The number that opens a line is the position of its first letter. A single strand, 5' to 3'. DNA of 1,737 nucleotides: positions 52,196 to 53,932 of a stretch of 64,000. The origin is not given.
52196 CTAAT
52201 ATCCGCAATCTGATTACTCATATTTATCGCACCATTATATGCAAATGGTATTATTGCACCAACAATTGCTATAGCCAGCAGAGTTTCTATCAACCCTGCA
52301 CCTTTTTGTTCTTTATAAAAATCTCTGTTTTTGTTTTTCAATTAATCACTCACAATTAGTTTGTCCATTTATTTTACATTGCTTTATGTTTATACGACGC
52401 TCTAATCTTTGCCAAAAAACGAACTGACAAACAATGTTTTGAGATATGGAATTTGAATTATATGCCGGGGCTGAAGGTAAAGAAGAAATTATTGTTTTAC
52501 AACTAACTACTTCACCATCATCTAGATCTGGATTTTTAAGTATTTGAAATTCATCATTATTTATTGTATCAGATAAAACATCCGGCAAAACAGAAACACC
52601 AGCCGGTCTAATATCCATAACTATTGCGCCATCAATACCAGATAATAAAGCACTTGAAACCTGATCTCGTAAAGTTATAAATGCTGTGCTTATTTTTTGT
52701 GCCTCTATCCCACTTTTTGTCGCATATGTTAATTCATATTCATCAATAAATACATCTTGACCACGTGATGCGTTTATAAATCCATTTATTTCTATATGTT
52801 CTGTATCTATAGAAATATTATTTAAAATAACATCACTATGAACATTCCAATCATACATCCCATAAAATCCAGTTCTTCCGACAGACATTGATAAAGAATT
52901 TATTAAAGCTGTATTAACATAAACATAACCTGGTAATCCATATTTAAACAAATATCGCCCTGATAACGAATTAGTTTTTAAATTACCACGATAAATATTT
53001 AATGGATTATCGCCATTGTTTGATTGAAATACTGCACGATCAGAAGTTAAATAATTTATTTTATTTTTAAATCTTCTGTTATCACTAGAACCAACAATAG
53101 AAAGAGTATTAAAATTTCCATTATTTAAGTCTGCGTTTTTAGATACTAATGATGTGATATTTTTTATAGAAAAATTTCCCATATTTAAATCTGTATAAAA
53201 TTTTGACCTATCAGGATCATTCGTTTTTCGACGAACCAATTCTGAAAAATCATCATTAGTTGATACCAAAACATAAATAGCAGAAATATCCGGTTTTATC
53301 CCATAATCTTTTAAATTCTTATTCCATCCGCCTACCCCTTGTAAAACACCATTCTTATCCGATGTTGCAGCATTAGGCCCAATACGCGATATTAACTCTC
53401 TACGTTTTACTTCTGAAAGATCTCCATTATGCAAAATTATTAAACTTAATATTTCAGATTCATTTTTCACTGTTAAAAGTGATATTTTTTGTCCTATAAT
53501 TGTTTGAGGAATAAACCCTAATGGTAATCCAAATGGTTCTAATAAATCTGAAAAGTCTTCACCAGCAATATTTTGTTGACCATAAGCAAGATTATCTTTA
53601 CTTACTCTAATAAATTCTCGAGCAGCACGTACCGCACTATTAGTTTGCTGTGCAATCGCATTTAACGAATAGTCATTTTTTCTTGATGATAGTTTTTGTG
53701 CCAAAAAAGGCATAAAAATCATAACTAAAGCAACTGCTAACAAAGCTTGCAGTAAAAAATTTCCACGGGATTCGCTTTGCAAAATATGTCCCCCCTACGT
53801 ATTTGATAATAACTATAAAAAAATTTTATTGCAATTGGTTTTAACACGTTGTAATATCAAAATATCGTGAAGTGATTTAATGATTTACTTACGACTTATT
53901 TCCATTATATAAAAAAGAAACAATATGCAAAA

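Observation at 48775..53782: Operon of three giant type IV prepilin-like proteins followed by a ZitP-like zinc-ribbon/DUF3426 protein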

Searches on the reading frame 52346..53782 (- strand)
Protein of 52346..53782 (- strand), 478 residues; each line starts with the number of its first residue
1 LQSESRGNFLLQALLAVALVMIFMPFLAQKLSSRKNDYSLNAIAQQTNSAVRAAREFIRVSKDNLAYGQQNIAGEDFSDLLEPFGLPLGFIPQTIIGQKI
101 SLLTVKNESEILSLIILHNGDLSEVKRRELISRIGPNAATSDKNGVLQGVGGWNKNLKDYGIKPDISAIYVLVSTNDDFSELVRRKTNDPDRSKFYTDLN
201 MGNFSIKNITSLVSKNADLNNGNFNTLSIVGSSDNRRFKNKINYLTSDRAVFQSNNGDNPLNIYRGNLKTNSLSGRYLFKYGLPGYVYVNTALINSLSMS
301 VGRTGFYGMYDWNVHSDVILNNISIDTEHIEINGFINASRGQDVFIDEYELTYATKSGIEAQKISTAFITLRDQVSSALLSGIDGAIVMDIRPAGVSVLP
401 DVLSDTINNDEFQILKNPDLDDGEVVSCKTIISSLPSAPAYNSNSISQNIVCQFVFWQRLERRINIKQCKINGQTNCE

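Call 3: search_protein_families(library=pfam, proteins=[window:52346-53782:-], max_evalue=1)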
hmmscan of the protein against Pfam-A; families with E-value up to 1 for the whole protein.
window:52346-53782:- (478 aa): 0 families

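Call 4: search_protein_families(library=ncbifam, proteins=[window:52346-53782:-], max_evalue=1)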
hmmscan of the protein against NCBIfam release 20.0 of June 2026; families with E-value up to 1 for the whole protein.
window:52346-53782:- (478 aa): 0 families

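Call 17: find_homologous_proteins(query=window:52346-53782:-, max_evalue=0.001)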
Query window:52346-53782:- (478 aa): 637 proteins with E <= 0.001 among 8000 candidates; the best 120 are listed.
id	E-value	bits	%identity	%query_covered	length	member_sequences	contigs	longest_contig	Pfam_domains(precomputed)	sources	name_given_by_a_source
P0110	0.0e+0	1049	100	100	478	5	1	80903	-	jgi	jgi:hypothetical protein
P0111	2.3e-235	800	80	95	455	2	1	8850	-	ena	-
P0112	2.7e-229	780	72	100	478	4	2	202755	-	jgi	-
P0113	6.8e-222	755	69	100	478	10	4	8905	-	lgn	-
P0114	1.4e-213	728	68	100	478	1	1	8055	-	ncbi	-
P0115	3.8e-210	717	66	100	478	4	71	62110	-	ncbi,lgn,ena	-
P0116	5.7e-201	686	64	99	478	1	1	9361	-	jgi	jgi:hypothetical protein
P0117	6.7e-200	683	67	95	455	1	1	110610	-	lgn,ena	-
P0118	1.2e-192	659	61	100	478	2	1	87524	-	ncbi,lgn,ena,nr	ncbi:MAG: shufflon system plasmid conjugative transfer pilus tip adhesin PilV [Alphaproteobacteria b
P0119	1.9e-190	652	60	100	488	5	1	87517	-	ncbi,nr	ncbi:MAG: shufflon system plasmid conjugative transfer pilus tip adhesin PilV [Alphaproteobacteria b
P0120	4.7e-190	650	59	100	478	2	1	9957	-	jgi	jgi:hypothetical protein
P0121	1.2e-185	636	59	100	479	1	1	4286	-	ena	-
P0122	7.0e-185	633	58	100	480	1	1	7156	-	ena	-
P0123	7.4e-182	623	58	99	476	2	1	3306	-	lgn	-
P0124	3.7e-170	585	55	100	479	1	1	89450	-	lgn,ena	-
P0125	5.4e-152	525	53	100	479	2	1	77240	-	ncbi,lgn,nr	ncbi:MAG: hypothetical protein LBL75_00860 [Rickettsiales bacterium]|nr:hypothetical protein [Ricket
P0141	2.4e-118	414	43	99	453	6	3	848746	-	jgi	-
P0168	2.8e-115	404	44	99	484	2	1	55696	-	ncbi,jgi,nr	ncbi:MAG: hypothetical protein LBK26_01720 [Rickettsiales bacterium]|jgi:hypothetical protein|nr:hyp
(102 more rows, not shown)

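Call 19: search_protein_families(library=ncbifam, proteins=[P0118, P0119, P0125, P0141, P0168], max_evalue=1)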
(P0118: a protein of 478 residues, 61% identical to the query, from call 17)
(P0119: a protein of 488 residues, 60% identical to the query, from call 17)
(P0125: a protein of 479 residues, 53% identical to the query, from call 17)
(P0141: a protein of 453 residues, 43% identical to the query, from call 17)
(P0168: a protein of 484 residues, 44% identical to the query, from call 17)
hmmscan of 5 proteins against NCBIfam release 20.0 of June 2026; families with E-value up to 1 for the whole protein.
P0118 (478 aa): 2 families
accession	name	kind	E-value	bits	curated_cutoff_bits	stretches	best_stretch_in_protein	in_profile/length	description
NF041620.1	MXAN_5187_fam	hypoth_equivalog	0.00067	19.5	200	1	8-55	3-50/601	MXAN_5187 family protein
NF038078.1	NRPS_MxcG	equivalog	0.19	8.9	2300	1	35-76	296-337/1442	myxochelin non-ribosomal peptide synthetase MxcG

P0119 (488 aa): 1 family
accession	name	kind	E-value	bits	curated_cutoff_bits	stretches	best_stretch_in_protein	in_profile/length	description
TIGR03808.1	RR_plus_rpt_1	equivalog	0.00024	19.8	120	1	333-441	122-225/455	TIGR03808 family TAT-translocated repetitive protein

P0125 (479 aa): 1 family
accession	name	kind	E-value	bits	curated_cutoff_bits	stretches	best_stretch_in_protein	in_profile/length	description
NF041620.1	MXAN_5187_fam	hypoth_equivalog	0.68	9.6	200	1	9-55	4-53/601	MXAN_5187 family protein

P0141 (453 aa): 0 families

P0168 (484 aa): 1 family
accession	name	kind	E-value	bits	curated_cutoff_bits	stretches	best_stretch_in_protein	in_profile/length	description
NF004322.0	PRK05715.1-4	equivalog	0.91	9.6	128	0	254-309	22-75/104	NADH-quinone oxidoreductase subunit NuoK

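Call 23: search_protein_families(library=pfam, proteins=[P0118, P0119, P0141], max_evalue=1)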
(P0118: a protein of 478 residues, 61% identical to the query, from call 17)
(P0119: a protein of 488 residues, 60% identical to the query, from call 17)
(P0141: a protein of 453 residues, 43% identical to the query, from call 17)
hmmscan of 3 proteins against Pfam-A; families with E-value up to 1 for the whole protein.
P0118 (478 aa): 0 families

P0119 (488 aa): 2 families
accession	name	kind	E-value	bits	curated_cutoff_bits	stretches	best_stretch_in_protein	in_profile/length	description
PF04917.17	Shufflon_N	-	0.00013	22.1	27.5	1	51-229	10-202/324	Bacterial shufflon protein, N-terminal constant region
PF05638.18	T6SS_HCP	-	0.16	12.7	23.5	1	239-269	7-37/129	Type VI secretion system effector, Hcp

P0141 (453 aa): 0 families

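Call 33: find_related_loci(query=A3, collection=genome_contigs, flank=10000)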
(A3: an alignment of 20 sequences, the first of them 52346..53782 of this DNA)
Query A3 (478 aa) in genome_contigs; peptide patterns used: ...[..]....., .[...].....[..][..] (x = any residue, [..] = any of these).
326 stretches matched a pattern; 253 encode a relative of the query (tblastn E <= 1e-3); the best 80 are kept; 80 distinct loci.
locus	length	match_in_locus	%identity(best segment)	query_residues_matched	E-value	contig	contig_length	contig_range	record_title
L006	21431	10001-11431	71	1-477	0e+0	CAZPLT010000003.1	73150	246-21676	MAG TPA_asm: uncultured Muribaculaceae bacterium isolate SRP192927_co1_307 genome assembly, contig: NODE_383_length_7315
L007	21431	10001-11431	69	1-477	0e+0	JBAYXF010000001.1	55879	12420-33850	MAG: Alphaproteobacteria bacterium isolate SO_2017_CLC_121 scaffold_455_c1_PH3_2017, whole genome shotgun sequence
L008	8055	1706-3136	68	1-477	0e+0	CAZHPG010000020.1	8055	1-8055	MAG TPA_asm: uncultured Muribaculaceae bacterium isolate SRP220891_co1_206 genome assembly, contig: NODE_17624_length_80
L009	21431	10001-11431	66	1-477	0e+0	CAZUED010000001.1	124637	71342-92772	MAG TPA_asm: uncultured Muribaculaceae bacterium isolate SRP192927_co1_66 genome assembly, contig: NODE_76_length_124637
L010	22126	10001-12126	60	1-478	0e+0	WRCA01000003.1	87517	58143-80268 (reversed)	MAG: Alphaproteobacteria bacterium isolate Lab288P3bin104 Ga0123353_10000144, whole genome shotgun sequence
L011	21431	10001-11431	61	1-477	0e+0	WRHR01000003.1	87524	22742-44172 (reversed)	MAG: Alphaproteobacteria bacterium isolate Nt197P3bin125 Ga0082212_10000204, whole genome shotgun sequence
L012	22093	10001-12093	53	4-477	6e-153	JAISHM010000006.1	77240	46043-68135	MAG: Rickettsiales bacterium isolate Hm464_bin176 k119_1042632, whole genome shotgun sequence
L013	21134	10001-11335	45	7-477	4e-128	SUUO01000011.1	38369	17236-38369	MAG: Alphaproteobacteria bacterium isolate SIG48 NODE_5729_length_38369_cov_2.163721, whole genome shotgun sequence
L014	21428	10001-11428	46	3-477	2e-128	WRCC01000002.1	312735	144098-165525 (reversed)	MAG: Alphaproteobacteria bacterium isolate Lab288P3bin109 Ga0123353_10000004, whole genome shotgun sequence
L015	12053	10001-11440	43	6-477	2e-127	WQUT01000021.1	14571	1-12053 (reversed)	MAG: Proteobacteria bacterium isolate Cu122P5bin52 JGI20166J26741_11017781, whole genome shotgun sequence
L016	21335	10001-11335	44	7-477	1e-126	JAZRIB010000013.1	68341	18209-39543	MAG: Candidatus Enterousia sp. isolate T1900045477_YK20190171.MAGScoT_cleanbin_000036 SGB_7287_k141_3629211, whole genom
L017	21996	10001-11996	43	1-477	3e-126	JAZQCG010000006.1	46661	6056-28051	MAG: Candidatus Enterousia sp. isolate T1900044638_TS20190104.MAGScoT_cleanbin_000053 SGB_1212_k141_1418201, whole genom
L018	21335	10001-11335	44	7-477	3e-126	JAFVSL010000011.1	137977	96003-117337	MAG: Alphaproteobacteria bacterium isolate RGIG5353 Sheep_Colon-3__c770365, whole genome shotgun sequence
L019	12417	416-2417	44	1-478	5e-125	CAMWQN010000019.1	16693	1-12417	MAG TPA_asm: uncultured Rickettsiales bacterium isolate SRR14411243_bin.1_metawrap_v1.3_MAG genome assembly, contig: NOD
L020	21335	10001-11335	43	7-477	3e-124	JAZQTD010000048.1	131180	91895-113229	MAG: Candidatus Enterousia sp. isolate T1900045192_TC20190188.MAGScoT_cleanbin_000014 SGB_5297_k141_1032680, whole genom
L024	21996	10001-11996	43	3-478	6e-122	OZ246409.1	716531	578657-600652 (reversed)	MAG: uncultured Muribaculaceae bacterium isolate SRP089250_co1_503 genome assembly, chromosome: 1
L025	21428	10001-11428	42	4-477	6e-122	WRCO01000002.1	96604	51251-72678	MAG: Alphaproteobacteria bacterium isolate Lab288P3bin136 Ga0123353_10000109, whole genome shotgun sequence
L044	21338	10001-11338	42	7-478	4e-118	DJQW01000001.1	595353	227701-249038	MAG TPA_asm: Alphaproteobacteria bacterium UBA6376 UBA6376_contig_193, whole genome shotgun sequence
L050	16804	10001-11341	41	6-478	6e-118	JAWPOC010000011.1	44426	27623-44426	MAG: Alphaproteobacteria bacterium isolate KA0024-133 k141_1964039, whole genome shotgun sequence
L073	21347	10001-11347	43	3-477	3e-115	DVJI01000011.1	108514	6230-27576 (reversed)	MAG TPA_asm: Candidatus Enterousia intestinigallinarum isolate ChiGjej3B3-5194 ChiGjej3B3M5__C552858_L108514_SRR6323341,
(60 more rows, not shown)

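Call 48: search_protein_families(library=pfam, proteins=[L012:14490-14975:+, L014:14531-15028:+, L024:14393-14851:+, L044:14379-14843:+, L014:9535-9822:-, L025:9533-9838:-, L044:9533-9829:-, L073:9532-9846:-], max_evalue=1)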
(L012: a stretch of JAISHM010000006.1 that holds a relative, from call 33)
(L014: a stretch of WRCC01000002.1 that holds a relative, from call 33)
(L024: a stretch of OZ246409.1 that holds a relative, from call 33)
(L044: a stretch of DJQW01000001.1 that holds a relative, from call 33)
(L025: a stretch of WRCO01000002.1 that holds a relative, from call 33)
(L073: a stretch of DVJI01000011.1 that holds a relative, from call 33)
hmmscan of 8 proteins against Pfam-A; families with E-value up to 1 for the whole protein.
L012:14490-14975:+ (162 aa): 0 families

L014:14531-15028:+ (166 aa): 0 families

L024:14393-14851:+ (153 aa): 0 families

L044:14379-14843:+ (155 aa): 0 families

L014:9535-9822:- (95 aa): 1 family
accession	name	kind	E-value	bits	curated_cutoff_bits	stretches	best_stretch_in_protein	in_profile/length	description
PF13763.11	DUF4167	-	0.00086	19.9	25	1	29-57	48-76/78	Domain of unknown function (DUF4167)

L025:9533-9838:- (101 aa): 2 families
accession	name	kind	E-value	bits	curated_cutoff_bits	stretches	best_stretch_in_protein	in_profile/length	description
PF13763.11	DUF4167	-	0.00013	22.6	25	1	20-57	40-77/78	Domain of unknown function (DUF4167)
PF19908.4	DUF6381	-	0.014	15.6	26.6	1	13-47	9-43/62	Family of unknown function (DUF6381)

L044:9533-9829:- (98 aa): 2 families
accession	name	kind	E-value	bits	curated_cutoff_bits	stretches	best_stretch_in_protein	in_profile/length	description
PF13763.11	DUF4167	-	0.00038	21.1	25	1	28-57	47-76/78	Domain of unknown function (DUF4167)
PF19908.4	DUF6381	-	0.072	13.3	26.6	1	15-48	10-43/62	Family of unknown function (DUF6381)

L073:9532-9846:- (104 aa): 2 families
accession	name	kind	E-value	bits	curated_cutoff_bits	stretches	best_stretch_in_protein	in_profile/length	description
PF13763.11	DUF4167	-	0.00029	21.5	25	1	25-57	44-76/78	Domain of unknown function (DUF4167)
PF19908.4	DUF6381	-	0.01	16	26.6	1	15-56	10-51/62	Family of unknown function (DUF6381)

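Call 50: search_solved_structures(query=A3, max_evalue=10, show_alignments=2)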
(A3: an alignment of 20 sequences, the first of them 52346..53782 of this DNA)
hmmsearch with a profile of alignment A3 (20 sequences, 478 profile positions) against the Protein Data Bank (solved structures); distinct sequences matched with E-value up to 10: 2.
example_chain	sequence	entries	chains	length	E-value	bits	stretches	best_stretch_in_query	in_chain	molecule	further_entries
3wg9_A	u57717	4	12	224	0.47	12.4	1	106-241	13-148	Redox-sensing transcriptional repressor rex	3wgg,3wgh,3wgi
4xsc_A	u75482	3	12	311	0.54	12.2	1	222-281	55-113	Thymidylate synthase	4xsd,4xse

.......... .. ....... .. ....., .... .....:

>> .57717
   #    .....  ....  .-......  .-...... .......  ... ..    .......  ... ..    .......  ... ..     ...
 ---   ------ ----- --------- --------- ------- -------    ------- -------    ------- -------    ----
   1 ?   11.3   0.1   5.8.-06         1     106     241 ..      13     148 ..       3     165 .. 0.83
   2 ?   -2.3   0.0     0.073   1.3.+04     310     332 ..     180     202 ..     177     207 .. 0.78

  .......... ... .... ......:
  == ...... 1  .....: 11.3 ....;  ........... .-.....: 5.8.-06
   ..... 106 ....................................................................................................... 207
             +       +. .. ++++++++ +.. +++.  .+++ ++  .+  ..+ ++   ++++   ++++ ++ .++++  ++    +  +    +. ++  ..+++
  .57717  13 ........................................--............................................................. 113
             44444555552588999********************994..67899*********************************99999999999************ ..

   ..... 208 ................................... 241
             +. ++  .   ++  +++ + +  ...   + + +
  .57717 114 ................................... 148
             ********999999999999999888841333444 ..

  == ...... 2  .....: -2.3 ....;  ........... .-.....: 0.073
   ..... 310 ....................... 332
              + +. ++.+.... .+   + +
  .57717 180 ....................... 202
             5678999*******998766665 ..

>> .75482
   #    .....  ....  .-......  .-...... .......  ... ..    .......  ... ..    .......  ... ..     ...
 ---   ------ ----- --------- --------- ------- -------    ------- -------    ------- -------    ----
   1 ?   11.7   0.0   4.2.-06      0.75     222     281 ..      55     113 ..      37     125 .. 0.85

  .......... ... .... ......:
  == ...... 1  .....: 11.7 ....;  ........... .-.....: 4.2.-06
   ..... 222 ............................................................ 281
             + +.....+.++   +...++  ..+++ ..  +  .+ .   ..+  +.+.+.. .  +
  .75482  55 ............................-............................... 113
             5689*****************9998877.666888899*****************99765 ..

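Call 71: find_related_loci(query=L050:2294-3925:-, collection=metagenome_contigs, flank=10000)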
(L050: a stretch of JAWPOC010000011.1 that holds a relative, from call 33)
Query L050:2294-3925:- (543 aa) in metagenome_contigs; peptide patterns used: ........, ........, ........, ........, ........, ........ (x = any residue, [..] = any of these).
238 stretches matched a pattern; 175 encode a relative of the query (tblastn E <= 1e-3); the best 80 are kept; 80 distinct loci.
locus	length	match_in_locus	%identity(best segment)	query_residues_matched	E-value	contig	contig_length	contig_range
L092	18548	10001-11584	90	16-543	0e+0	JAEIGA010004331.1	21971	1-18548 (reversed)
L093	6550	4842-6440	88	10-543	0e+0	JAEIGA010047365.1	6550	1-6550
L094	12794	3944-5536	88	13-543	0e+0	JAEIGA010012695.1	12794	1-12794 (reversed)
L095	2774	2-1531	91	34-543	0e+0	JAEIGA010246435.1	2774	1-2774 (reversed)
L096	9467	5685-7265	85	17-543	0e+0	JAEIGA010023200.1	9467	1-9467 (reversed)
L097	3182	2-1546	86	29-543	0e+0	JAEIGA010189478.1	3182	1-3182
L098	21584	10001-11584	84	16-543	0e+0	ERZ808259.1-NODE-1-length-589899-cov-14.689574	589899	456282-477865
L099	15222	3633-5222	83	14-543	0e+0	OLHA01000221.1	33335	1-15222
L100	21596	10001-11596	83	12-543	0e+0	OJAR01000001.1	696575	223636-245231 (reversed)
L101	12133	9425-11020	83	12-543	0e+0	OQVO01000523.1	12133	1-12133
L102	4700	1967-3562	83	12-543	0e+0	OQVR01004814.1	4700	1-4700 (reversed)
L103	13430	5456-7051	83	12-543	0e+0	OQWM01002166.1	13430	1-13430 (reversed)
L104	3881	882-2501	81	1-543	0e+0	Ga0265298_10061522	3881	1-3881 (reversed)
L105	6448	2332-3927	82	14-543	0e+0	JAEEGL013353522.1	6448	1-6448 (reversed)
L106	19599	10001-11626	79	1-543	0e+0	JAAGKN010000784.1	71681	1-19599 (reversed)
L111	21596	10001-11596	81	14-543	0e+0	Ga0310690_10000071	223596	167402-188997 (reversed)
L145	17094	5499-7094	78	13-543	0e+0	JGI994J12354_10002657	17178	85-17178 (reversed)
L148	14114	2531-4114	79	17-543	0e+0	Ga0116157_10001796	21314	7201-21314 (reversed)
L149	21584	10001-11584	79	17-543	0e+0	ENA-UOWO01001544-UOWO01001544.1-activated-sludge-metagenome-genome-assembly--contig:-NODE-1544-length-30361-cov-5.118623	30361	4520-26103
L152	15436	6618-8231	77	10-543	0e+0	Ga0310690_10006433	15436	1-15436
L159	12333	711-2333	76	4-543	0e+0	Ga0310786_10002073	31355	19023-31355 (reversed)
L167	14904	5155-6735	73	17-543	0e+0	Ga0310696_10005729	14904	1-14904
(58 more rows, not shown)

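Call 74: search_protein_families(library=pfam, proteins=[L111:4779-5567:+, L152:2334-3257:+, L098:6472-7410:+, L145:2996-3397:+, L145:3493-4764:+, L159:8-700:+, L148:5231-5797:-, L167:8530-10926:+, L149:15789-16445:+, L100:16523-17182:+], max_evalue=0.1)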
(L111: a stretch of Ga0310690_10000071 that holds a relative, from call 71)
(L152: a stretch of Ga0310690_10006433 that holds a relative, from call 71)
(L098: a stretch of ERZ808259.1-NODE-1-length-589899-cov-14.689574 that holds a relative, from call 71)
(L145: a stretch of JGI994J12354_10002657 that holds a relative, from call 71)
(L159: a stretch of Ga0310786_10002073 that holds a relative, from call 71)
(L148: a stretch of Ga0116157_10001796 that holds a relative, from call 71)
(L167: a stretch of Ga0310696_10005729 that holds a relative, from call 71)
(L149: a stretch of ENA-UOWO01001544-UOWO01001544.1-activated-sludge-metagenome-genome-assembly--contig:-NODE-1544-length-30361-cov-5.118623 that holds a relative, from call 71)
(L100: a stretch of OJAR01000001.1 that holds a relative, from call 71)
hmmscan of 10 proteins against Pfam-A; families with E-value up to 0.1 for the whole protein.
L111:4779-5567:+ (263 aa): 2 families
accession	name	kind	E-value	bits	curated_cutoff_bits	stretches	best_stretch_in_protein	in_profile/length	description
PF04028.18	DUF374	-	2.9e-16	59.3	26.8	1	82-146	5-68/69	Domain of unknown function (DUF374)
PF01553.26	Acyltransferase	-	0.058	13.7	23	1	56-171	12-132/132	Acyltransferase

L152:2334-3257:+ (308 aa): 1 family
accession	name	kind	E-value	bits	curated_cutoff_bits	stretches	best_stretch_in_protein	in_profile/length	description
PF02606.20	LpxK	-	4.7e-61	207.1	27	1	14-299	2-326/328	Tetraacyldisaccharide-1-P 4'-kinase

L098:6472-7410:+ (313 aa): 1 family
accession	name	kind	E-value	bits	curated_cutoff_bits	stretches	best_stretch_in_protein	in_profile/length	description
PF03331.19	LpxC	-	2.1e-70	237.7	27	1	2-301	2-267/268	UDP-3-O-acyl N-acetylglycosamine deacetylase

L145:2996-3397:+ (134 aa): 0 families

L145:3493-4764:+ (424 aa): 1 family
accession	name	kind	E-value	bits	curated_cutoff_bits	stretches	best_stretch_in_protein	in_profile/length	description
PF06864.17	PAP_PilO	-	2.6e-10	40.2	26.7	1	14-323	1-310/419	Pilin accessory protein (PilO)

L159:8-700:+ (231 aa): 5 families
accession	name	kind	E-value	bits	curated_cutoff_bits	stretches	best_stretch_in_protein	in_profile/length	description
PF11285.13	DUF3086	-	0.066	12.7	24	1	72-162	4-98/277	Protein of unknown function (DUF3086)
PF00846.24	Hanta_nucleocap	-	0.068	12.5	27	1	69-167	4-98/428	Hantavirus nucleocapsid protein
PF24922.1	ACBP4_C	-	0.073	13.8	31.2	0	70-149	2-86/105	Acyl-CoA-binding domain-containing protein 4-6, C-terminal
PF14362.11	DUF4407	-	0.095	12.4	31.3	0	52-182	131-247/297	Domain of unknown function (DUF4407)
PF05549.16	Allexi_40kDa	-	0.098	12.6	26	0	61-157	68-162/271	Allexivirus 40kDa protein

L148:5231-5797:- (188 aa): 1 family
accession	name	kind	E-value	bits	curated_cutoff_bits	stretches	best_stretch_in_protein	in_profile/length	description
PF05757.16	PsbQ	-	0.088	13.3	26.9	0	5-48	92-133/204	Oxygen evolving enhancer protein 3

L167:8530-10926:+ (799 aa): 6 families
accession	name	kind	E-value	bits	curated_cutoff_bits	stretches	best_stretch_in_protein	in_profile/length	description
PF00204.31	DNA_gyraseB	-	4.8e-55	186.1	27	1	230-397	1-172/173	DNA gyrase B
PF00986.26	DNA_gyraseB_C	-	3.2e-30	104.5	29.8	1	728-788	2-62/63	DNA gyrase B subunit, carboxyl terminus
PF01751.28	Toprim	-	2.1e-19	69.9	23.1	1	426-537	1-94/96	Toprim domain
PF02518.31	HATPase_c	-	3e-13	50.6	26.4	1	37-178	4-106/111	Histidine kinase-, DNA gyrase B-, and HSP90-like ATPase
PF21249.2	GyrB_hook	-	0.00074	19.5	23.7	1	540-563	1-24/29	GyrB, hook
PF13662.12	Toprim_4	-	0.038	14.6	25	0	473-513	19-66/85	Toprim domain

L149:15789-16445:+ (219 aa): 1 family
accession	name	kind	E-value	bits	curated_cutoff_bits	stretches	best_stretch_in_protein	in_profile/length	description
PF16674.11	UCH_N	-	0.047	14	25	0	8-47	49-88/105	N-terminal of ubiquitin carboxyl-terminal hydrolase 37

L100:16523-17182:+ (220 aa): 1 family
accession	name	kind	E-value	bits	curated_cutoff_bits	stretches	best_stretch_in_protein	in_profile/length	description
PF03167.25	UDG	-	9.4e-17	61.8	24.3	1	52-210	3-140/141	Uracil DNA glycosylase superfamily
